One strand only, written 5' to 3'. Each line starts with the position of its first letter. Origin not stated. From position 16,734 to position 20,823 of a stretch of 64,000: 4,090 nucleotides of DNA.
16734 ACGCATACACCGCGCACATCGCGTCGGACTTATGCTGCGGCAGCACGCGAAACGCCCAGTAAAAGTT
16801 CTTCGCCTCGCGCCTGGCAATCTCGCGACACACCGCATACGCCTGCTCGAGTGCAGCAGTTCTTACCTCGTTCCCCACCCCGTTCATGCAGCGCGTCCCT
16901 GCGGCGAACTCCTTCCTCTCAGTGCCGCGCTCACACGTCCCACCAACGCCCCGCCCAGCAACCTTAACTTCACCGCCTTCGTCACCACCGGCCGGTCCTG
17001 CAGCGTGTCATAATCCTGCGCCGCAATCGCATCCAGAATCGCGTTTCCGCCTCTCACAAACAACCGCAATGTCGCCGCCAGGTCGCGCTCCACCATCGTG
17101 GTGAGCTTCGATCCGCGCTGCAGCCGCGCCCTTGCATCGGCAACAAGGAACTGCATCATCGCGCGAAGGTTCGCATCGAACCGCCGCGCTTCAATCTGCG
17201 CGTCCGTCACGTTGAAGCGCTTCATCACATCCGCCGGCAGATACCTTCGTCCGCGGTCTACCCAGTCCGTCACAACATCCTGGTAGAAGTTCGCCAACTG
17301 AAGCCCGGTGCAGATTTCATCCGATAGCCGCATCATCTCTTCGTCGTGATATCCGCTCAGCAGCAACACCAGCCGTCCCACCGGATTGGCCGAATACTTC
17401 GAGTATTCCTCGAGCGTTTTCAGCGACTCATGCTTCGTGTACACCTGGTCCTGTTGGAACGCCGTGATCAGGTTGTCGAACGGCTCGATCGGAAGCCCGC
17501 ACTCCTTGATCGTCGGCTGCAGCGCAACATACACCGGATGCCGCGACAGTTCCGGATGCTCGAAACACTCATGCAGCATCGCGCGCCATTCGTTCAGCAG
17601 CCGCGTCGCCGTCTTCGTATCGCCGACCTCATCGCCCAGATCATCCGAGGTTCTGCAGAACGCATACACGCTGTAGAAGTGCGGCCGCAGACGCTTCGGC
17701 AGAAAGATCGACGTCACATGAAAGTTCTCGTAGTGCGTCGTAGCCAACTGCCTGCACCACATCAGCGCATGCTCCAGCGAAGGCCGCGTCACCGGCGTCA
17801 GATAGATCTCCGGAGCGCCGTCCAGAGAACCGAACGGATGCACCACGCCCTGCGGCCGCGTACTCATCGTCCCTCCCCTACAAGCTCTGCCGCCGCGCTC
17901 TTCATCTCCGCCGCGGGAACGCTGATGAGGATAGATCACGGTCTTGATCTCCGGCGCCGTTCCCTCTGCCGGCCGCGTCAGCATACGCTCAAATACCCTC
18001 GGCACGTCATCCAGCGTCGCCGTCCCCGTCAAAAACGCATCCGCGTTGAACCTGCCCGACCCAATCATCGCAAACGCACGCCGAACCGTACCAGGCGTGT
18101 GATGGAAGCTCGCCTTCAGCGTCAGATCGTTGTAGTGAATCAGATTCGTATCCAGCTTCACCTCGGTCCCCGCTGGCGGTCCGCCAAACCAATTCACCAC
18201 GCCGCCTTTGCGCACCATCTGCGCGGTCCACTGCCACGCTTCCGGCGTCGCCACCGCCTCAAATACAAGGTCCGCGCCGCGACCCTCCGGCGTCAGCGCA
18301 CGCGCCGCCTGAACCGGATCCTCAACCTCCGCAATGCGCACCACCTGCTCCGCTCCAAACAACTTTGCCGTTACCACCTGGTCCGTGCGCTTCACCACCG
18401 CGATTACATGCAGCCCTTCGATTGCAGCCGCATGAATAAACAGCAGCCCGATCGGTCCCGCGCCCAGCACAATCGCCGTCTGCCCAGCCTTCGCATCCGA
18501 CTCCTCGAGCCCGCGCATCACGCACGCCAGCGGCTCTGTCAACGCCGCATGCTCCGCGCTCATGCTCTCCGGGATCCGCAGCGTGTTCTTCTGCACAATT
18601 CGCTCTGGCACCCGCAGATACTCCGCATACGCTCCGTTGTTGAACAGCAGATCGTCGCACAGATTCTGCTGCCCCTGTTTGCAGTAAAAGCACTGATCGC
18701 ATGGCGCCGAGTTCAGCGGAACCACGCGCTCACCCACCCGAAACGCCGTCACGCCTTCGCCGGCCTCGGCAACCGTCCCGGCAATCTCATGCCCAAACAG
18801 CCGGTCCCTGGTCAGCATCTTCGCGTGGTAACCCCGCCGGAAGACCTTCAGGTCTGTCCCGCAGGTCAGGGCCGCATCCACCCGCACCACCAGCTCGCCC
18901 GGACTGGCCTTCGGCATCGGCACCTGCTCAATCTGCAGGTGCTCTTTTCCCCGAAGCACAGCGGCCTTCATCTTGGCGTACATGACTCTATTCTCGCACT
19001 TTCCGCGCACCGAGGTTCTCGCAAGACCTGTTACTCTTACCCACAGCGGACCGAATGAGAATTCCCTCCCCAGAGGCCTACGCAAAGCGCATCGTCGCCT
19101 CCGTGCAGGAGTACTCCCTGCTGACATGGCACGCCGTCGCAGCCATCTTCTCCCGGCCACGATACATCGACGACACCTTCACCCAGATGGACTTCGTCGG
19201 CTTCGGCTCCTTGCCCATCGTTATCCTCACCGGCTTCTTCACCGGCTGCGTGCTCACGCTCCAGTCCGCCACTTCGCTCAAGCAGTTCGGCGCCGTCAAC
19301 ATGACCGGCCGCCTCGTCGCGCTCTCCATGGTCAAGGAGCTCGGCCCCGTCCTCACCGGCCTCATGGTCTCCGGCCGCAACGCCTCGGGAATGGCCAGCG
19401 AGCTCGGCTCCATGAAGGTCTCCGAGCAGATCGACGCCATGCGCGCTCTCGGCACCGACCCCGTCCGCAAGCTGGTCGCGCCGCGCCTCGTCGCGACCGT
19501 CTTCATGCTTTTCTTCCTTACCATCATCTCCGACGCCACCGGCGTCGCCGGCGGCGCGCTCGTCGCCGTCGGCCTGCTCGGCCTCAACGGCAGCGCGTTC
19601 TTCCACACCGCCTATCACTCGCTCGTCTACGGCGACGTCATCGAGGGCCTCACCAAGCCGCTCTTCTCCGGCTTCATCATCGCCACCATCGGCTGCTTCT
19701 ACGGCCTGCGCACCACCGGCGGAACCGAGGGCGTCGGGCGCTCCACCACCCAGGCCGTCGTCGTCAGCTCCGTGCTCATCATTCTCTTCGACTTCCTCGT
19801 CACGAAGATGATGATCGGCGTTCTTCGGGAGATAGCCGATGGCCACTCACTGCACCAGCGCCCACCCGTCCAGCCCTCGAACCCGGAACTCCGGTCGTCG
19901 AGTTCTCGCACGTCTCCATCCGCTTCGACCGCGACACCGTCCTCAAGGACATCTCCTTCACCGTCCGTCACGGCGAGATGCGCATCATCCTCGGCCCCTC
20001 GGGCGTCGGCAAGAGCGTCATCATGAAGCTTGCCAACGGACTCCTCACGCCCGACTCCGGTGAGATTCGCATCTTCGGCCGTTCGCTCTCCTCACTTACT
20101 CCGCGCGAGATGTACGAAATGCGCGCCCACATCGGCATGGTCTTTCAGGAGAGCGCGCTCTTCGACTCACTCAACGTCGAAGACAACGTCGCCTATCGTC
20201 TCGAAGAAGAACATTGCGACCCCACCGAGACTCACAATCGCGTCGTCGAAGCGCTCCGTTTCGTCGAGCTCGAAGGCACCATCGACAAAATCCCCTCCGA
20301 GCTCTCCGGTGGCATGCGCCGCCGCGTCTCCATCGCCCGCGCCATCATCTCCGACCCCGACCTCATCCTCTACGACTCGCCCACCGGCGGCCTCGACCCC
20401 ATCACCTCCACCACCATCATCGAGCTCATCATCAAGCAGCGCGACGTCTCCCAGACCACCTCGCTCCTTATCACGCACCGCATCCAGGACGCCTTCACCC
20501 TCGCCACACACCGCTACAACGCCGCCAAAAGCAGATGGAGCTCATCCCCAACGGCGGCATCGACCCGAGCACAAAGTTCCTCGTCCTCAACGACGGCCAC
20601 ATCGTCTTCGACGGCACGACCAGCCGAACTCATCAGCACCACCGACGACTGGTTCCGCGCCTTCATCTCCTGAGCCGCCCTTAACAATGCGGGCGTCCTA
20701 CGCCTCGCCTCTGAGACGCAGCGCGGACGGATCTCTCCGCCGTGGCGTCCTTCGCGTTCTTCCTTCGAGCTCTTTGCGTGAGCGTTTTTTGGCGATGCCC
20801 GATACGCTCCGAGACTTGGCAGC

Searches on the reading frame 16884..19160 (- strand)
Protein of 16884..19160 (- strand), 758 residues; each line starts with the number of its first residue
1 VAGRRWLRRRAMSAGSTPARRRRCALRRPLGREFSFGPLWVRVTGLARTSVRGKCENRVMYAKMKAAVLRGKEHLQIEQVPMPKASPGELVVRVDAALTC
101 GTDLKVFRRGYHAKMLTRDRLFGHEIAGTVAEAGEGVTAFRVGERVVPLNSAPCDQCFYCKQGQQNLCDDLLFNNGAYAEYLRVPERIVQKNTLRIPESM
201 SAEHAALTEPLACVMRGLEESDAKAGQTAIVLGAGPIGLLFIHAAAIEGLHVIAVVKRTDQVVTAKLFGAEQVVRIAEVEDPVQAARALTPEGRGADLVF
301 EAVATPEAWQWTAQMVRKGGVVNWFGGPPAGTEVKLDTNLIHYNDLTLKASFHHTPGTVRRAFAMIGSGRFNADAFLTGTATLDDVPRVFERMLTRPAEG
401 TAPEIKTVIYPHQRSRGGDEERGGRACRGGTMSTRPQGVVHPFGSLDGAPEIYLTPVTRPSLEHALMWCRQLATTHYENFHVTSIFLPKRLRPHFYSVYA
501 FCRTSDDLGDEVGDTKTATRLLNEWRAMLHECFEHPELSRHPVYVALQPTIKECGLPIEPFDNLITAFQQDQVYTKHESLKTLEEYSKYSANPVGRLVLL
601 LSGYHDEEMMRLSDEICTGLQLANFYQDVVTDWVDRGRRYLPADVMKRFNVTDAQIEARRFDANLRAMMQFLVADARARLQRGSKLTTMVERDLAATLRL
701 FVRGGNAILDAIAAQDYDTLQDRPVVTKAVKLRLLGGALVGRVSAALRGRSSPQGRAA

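Call 16: search_protein_families(library=pfam, proteins=[window:16884-19160:-], max_evalue=0.00001)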
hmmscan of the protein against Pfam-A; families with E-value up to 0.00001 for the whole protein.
window:16884-19160:- (758 aa): 4 families
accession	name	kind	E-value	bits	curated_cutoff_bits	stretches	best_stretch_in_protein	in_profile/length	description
PF00494.24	SQS_PSY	-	3.1e-64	217.7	26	1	475-728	3-261/263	Squalene/phytoene synthase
PF08240.17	ADH_N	-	6.4e-24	84.6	23.5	1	87-189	2-99/104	Alcohol dehydrogenase GroES-like domain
PF00107.32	ADH_zinc_N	-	3.9e-18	66.1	31.8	1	236-365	1-126/129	Zinc-binding dehydrogenase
PF16912.11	Glu_dehyd_C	-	5.6e-09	36.2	34.9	1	202-349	1-151/211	Glucose dehydrogenase C-terminus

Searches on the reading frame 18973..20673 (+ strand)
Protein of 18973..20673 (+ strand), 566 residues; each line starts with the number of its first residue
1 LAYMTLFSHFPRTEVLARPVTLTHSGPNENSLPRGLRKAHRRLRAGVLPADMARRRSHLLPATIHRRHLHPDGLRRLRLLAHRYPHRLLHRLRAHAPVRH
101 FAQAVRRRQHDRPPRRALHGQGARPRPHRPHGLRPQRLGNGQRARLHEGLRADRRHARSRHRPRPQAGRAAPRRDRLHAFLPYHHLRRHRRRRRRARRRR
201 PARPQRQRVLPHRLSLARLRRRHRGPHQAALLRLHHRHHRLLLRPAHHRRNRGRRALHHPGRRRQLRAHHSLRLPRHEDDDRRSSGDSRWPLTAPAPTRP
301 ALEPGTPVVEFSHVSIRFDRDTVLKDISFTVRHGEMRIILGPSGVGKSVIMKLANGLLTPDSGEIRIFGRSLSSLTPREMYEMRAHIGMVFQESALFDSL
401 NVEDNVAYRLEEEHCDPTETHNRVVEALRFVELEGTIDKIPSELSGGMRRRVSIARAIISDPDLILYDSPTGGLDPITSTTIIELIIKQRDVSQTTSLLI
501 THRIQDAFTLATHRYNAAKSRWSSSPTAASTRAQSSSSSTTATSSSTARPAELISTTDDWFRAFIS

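Call 16: search_protein_families(library=pfam, proteins=[window:18973-20673:+], max_evalue=0.00001)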
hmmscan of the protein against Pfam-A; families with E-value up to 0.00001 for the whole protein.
window:18973-20673:+ (566 aa): 1 family
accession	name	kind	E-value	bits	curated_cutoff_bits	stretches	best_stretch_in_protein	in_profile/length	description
PF00005.33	ABC_tran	-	5.5e-33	114.9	25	1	324-471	1-136/137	ABC transporter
